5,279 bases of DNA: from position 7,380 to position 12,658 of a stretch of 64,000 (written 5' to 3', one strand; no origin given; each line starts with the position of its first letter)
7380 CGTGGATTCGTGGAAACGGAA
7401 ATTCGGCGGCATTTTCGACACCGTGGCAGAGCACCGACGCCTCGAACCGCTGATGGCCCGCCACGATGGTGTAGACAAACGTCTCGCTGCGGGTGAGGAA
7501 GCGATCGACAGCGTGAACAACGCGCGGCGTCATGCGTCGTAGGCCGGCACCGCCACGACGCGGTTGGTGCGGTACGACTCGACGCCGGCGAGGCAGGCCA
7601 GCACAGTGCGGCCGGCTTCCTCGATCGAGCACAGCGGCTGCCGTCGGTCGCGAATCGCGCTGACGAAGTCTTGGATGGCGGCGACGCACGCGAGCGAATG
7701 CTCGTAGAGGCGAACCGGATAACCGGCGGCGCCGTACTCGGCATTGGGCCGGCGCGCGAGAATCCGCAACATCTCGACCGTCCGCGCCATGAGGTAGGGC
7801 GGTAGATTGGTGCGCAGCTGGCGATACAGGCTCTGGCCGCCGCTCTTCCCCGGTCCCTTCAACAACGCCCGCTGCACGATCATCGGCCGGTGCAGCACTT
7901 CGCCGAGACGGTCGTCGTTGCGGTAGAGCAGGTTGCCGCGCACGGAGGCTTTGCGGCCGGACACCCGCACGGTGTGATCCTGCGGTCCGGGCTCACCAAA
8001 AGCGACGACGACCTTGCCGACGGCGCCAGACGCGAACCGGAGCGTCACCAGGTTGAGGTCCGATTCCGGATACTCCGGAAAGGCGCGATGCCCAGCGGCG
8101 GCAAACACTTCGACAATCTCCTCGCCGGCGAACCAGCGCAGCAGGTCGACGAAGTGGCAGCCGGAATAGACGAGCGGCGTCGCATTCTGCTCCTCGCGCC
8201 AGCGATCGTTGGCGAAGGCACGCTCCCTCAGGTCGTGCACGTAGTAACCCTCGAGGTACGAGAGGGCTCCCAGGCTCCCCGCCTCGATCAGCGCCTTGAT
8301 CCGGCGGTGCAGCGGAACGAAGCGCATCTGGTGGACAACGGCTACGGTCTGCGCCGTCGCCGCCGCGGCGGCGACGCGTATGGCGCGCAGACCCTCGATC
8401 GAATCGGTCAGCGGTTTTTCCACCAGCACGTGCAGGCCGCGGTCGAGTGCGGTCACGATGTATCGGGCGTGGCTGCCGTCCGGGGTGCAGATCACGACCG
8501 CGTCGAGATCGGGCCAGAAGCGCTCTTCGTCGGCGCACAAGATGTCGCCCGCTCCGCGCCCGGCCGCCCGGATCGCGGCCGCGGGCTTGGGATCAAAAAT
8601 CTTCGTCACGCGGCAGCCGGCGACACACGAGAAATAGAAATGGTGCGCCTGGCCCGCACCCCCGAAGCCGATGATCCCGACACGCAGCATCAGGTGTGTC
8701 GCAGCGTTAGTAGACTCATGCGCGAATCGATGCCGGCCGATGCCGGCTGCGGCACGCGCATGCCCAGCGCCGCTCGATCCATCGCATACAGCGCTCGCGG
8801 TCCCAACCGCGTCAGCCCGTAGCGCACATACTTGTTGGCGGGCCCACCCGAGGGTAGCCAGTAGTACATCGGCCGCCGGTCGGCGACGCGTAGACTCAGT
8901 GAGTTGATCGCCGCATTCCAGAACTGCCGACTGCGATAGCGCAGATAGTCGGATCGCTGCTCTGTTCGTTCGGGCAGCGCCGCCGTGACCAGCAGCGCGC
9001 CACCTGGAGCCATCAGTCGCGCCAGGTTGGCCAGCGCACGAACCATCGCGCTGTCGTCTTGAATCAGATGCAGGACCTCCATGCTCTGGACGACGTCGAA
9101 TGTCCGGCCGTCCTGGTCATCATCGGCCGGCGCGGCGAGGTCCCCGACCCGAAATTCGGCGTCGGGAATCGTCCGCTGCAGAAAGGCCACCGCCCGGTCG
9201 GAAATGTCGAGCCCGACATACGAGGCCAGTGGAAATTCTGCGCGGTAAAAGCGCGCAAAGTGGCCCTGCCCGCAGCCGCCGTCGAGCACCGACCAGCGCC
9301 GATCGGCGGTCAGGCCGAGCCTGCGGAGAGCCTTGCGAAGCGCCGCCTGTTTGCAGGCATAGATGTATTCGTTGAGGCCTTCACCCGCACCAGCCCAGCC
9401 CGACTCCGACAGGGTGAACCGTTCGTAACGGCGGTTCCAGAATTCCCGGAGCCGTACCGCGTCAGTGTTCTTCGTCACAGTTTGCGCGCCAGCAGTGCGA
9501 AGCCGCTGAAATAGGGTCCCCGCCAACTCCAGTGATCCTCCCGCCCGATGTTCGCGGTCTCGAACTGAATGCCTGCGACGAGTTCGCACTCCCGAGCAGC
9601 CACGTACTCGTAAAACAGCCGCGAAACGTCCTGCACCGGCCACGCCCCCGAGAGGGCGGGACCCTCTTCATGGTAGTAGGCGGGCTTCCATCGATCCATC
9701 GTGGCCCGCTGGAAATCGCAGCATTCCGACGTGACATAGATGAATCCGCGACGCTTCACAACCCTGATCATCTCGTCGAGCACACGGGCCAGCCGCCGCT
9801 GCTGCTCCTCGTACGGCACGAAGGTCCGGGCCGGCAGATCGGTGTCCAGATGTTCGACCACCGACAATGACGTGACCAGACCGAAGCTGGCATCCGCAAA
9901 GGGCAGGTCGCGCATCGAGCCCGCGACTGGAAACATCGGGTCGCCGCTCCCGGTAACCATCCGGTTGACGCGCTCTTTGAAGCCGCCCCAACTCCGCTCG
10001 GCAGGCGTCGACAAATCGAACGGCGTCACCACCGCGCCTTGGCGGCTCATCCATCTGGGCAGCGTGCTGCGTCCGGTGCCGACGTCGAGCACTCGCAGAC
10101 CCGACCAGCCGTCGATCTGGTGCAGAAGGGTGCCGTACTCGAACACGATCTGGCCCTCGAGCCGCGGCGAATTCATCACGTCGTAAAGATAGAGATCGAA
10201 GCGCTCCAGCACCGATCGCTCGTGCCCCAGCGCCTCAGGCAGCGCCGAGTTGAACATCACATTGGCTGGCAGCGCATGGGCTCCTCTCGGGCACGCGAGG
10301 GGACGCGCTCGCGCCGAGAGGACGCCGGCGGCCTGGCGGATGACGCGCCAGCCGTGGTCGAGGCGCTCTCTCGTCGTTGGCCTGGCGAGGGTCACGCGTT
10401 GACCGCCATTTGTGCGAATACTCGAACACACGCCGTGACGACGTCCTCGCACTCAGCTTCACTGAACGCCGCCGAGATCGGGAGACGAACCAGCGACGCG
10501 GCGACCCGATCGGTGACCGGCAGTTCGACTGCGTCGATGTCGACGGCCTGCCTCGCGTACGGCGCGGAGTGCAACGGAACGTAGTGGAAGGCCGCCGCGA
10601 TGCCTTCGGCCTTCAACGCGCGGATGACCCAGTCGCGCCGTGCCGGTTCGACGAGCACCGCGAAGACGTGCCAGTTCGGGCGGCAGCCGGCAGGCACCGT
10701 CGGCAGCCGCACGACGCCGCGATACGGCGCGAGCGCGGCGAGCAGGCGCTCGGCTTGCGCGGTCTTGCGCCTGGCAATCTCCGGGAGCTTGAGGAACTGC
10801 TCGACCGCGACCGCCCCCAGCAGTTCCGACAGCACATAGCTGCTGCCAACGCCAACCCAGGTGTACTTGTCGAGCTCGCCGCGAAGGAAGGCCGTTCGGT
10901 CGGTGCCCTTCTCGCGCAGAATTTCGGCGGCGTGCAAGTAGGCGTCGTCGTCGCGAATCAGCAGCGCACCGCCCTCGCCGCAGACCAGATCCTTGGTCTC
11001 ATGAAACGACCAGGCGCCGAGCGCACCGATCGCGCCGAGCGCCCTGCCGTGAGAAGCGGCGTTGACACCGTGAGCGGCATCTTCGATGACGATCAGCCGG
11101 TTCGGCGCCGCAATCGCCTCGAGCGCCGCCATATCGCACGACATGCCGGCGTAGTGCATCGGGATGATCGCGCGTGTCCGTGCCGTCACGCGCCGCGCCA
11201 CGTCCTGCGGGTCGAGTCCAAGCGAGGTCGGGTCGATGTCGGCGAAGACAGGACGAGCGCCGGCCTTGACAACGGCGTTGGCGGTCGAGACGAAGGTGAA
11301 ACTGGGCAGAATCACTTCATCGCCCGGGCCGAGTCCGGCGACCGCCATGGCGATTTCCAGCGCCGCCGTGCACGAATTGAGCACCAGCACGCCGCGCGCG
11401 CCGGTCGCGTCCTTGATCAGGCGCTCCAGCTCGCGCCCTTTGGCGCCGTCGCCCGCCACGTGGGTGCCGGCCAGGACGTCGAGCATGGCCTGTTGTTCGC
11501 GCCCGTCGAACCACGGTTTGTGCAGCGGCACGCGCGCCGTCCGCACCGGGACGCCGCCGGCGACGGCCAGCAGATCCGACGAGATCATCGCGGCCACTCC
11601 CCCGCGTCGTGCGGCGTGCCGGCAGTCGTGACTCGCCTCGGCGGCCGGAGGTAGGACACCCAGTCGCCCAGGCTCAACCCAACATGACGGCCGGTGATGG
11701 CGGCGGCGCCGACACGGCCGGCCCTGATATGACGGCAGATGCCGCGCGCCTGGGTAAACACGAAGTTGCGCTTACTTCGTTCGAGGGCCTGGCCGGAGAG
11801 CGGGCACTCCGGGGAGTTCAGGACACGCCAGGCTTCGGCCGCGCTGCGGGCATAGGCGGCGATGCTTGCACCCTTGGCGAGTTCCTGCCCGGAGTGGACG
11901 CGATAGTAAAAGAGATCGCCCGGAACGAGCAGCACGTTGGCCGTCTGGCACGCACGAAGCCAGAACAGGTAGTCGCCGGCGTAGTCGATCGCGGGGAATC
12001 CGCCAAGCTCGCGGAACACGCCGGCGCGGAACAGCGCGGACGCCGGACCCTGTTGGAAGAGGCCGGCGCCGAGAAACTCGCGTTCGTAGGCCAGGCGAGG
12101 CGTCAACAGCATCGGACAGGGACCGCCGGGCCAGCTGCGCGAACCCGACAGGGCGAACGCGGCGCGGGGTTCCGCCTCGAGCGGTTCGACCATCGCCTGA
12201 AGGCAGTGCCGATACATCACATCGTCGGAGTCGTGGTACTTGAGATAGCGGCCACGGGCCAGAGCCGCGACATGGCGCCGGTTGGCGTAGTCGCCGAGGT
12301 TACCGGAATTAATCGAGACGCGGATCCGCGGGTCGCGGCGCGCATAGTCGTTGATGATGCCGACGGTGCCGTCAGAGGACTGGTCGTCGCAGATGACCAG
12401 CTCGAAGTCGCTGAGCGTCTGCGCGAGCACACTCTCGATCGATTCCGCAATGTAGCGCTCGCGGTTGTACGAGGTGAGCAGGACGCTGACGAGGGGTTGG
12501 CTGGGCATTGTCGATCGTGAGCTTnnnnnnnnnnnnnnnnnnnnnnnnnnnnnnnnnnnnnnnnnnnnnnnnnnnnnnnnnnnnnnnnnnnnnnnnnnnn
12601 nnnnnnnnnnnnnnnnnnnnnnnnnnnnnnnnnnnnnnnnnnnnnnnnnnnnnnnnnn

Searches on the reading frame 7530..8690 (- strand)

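Call 16: search_protein_families(library=ncbifam, proteins=[window:7530-8690:-], max_evalue=0.00001)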
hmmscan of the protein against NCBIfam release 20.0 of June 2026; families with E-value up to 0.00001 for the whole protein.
window:7530-8690:- (386 aa): 9 families
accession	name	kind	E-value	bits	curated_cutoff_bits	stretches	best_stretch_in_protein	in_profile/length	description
TIGR04380.1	myo_inos_iolG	equivalog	7.8e-30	103.9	355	1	1-230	1-230/330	inositol 2-dehydrogenase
NF040723.1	UDP-GlcNAcDh_Arch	equivalog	9.3e-23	81.2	450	1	2-230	1-216/302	UDP-N-acetylglucosamine 3-dehydrogenase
NF008607.0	PRK11579.1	subfamily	2.2e-16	59.8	330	1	2-171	5-170/346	oxidoreductase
NF041392.1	XylDh_Gfo6_Halo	equivalog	6.6e-16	58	350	1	62-187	83-211/350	D-xylose 1-dehydrogenase Gfo6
NF052479.1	LevoglcsnDh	equivalog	1.1e-14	54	650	1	3-198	5-211/386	levoglucosan dehydrogenase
NF058563.1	BT_2159_fam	equivalog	3.9e-13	49.1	650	1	3-194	2-189/350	disaccharide 3-dehydrogenase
NF007574.0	PRK10206.1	equivalog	6e-10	38.7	352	1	58-150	62-153/345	oxidoreductase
NF052679.1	InsChiInosDhIolG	equivalog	4.2e-09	35.9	540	1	2-196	3-193/343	bifunctional inositol 2-dehydrogenase/D-chiro-inositol 1-dehydrogenase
NF058561.1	BT_2158_fam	equivalog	5.9e-08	31.7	750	1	60-115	95-150/487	glycoside 3-dehydrogenase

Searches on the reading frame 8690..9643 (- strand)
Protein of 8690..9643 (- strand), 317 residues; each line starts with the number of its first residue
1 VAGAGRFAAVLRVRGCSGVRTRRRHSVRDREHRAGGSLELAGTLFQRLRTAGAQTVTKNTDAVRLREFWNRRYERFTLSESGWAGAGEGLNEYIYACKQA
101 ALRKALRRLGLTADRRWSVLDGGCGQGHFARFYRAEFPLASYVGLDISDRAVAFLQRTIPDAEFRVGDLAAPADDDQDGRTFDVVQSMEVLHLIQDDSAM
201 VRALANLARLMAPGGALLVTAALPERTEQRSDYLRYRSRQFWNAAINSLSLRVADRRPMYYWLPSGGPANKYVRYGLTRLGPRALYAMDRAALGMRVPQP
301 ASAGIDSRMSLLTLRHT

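Call 16: search_protein_families(library=ncbifam, proteins=[window:8690-9643:-], max_evalue=0.00001)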
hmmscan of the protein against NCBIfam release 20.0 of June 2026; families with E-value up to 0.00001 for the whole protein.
window:8690-9643:- (317 aa): 8 families
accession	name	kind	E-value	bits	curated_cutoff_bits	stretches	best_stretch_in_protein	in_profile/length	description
TIGR02072.1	BioC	equivalog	1.3e-10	41.6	184.95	1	113-247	32-168/244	malonyl-ACP O-methyltransferase BioC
NF045825.1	FAmtase_mtf2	equivalog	9.3e-09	34.9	400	1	118-222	61-161/248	fatty-acid O-methyltransferase Mtf2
NF045667.1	MTase_DVU1556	equivalog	2.2e-08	33.8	155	1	103-221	12-121/213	DVU_1556 family methyltransferase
NF004851.0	PRK06202.1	equivalog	3.2e-08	33.3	243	1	94-208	40-155/237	hypothetical protein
NF045823.1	PthPhpthDimycoMt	equivalog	8.6e-07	28.4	300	1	118-221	69-168/256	phthiotriol/phenolphthiotriol dimycocerosates methyltransferase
NF002463.0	PRK01683.1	equivalog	1.3e-06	28.2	297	1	115-232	31-139/258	trans-aconitate 2-methyltransferase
NF043040.1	corrin_prot_MT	hypoth_equivalog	4e-06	26.4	180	1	114-230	39-159/216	corrinoid protein-associated methyltransferase CpaM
NF007610.0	PRK10258.1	equivalog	4.7e-06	26.1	342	1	111-221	38-140/251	malonyl-ACP O-methyltransferase BioC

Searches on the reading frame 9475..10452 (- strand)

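Call 15: search_protein_families(library=ncbifam, proteins=[window:9475-10452:-], max_evalue=0.00001)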
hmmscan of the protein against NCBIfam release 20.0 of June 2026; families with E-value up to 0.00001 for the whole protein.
window:9475-10452:- (325 aa): 1 family
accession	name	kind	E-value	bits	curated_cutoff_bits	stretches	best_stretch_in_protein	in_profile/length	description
NF001241.0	PRK00216.1-2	equivalog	1.9e-06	27.7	327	0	90-194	24-117/231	demethylmenaquinone methyltransferase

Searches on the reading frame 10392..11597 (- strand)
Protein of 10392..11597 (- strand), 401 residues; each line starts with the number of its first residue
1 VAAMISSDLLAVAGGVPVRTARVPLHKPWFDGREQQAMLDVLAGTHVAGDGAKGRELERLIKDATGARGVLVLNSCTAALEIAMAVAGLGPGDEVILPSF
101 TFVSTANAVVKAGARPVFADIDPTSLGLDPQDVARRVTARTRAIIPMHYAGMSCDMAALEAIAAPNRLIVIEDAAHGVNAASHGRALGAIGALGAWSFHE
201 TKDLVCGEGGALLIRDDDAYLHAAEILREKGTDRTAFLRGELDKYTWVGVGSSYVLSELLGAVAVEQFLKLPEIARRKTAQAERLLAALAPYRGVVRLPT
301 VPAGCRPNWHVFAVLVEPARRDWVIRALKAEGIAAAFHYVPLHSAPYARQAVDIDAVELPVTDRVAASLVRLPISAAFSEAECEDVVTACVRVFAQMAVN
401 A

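Call 15: search_protein_families(library=ncbifam, proteins=[window:10392-11597:-], max_evalue=0.00001)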
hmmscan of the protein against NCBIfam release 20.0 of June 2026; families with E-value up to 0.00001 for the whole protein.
window:10392-11597:- (401 aa): 11 families
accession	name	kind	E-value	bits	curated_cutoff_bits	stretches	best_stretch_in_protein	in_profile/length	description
NF008687.0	PRK11706.1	equivalog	1.5e-119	399.1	375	1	23-394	2-374/375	dTDP-4-amino-4,6-dideoxygalactose transaminase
TIGR02379.1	ECA_wecE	subfamily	3.2e-105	352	434.85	1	23-392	2-373/376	dTDP-4-amino-4,6-dideoxy-D-glucose transaminase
TIGR03588.1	PseC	equivalog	8.1e-65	219.2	423.5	1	26-393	5-379/380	UDP-4-amino-4,6-dideoxy-N-acetyl-beta-L-altrosamine transaminase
NF008658.2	PRK11658.1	equivalog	4.6e-64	216.4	631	1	23-393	5-376/379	UDP-4-amino-4-deoxy-L-arabinose aminotransferase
TIGR04181.1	NHT_00031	hypoth_equivalog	3.1e-55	187.5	420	1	23-375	1-359/359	LegC family aminotransferase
TIGR04427.1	PLP_DesI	equivalog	6.9e-45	153.8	650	1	37-394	37-382/390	dTDP-4-dehydro-6-deoxyglucose aminotransferase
NF011936.0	PRK15407.1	equivalog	1.1e-31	110.1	423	1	29-390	43-432/440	lipopolysaccharide biosynthesis protein RfbH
NF005816.0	PRK07682.1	equivalog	1.4e-07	30.5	620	1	70-173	93-202/390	aminotransferase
NF005817.0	PRK07683.1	equivalog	6.4e-07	28.4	575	1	69-163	91-187/387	aminotransferase A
NF041364.1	GntC_guanitoxin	equivalog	1.2e-06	27.7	415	1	67-155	60-152/356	guanitoxin biosynthesis PLP-dependent (S)-gamma-hydroxy-L-arginine cyclodehydratase GntC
NF006488.0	PRK08912.1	equivalog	8.5e-06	24.9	498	0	67-163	87-185/387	aminotransferase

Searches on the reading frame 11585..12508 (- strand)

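Call 15: search_protein_families(library=ncbifam, proteins=[window:11585-12508:-], max_evalue=0.00001)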
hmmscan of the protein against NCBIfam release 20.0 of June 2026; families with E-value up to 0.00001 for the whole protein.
window:11585-12508:- (307 aa): 11 families
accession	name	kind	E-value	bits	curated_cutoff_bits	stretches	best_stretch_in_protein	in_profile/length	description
NF047683.1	TeichurnBiosyTuaG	equivalog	2.1e-22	80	400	1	2-112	3-113/252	teichuronic acid biosynthesis protein TuaG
NF053739.1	GlytfEpsEBac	equivalog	6e-20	71.3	450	1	5-114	1-111/265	glycosyltransferase EpsE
NF050050.1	ProtGlycPglI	equivalog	1.1e-16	61.1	500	1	5-109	2-107/306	GalNAc(5)-diNAcBac-PP-undecaprenol beta-1,3-glucosyltransferase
NF007482.0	PRK10073.1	equivalog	1.2e-16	60.7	423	1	2-107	3-107/334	glycosyltransferase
TIGR03937.1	PgaC_IcaA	equivalog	1.6e-16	60.3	422.3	1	3-117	43-157/407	poly-beta-1,6-N-acetyl-D-glucosamine synthase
NF041875.1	EPS_EpsD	equivalog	5.9e-11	42.3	370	1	7-113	1-107/325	exopolysaccharide biosynthesis glycosyltransferase EpsD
NF007453.0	PRK10018.1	equivalog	1.5e-10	41.2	382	1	3-100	4-101/280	colanic acid biosynthesis glycosyltransferase WcaA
TIGR04017.1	WcaA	equivalog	2.7e-10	40.3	495.75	1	3-103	3-103/279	colanic acid biosynthesis glycosyltransferase WcaA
NF041394.1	GtaseAglG_Halo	equivalog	3.7e-10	39.6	440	1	7-117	3-114/304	glucosyl-dolichyl phosphate glucuronosyltransferase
TIGR04283.1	glyco_like_mftF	equivalog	2.9e-06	27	182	1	7-196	1-179/221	TIGR04283 family arsenosugar biosynthesis glycosyltransferase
TIGR04440.1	glyco_TIGR04440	domain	6.6e-06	26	70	1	7-119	2-115/215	TIGR00180 family glycosyltransferase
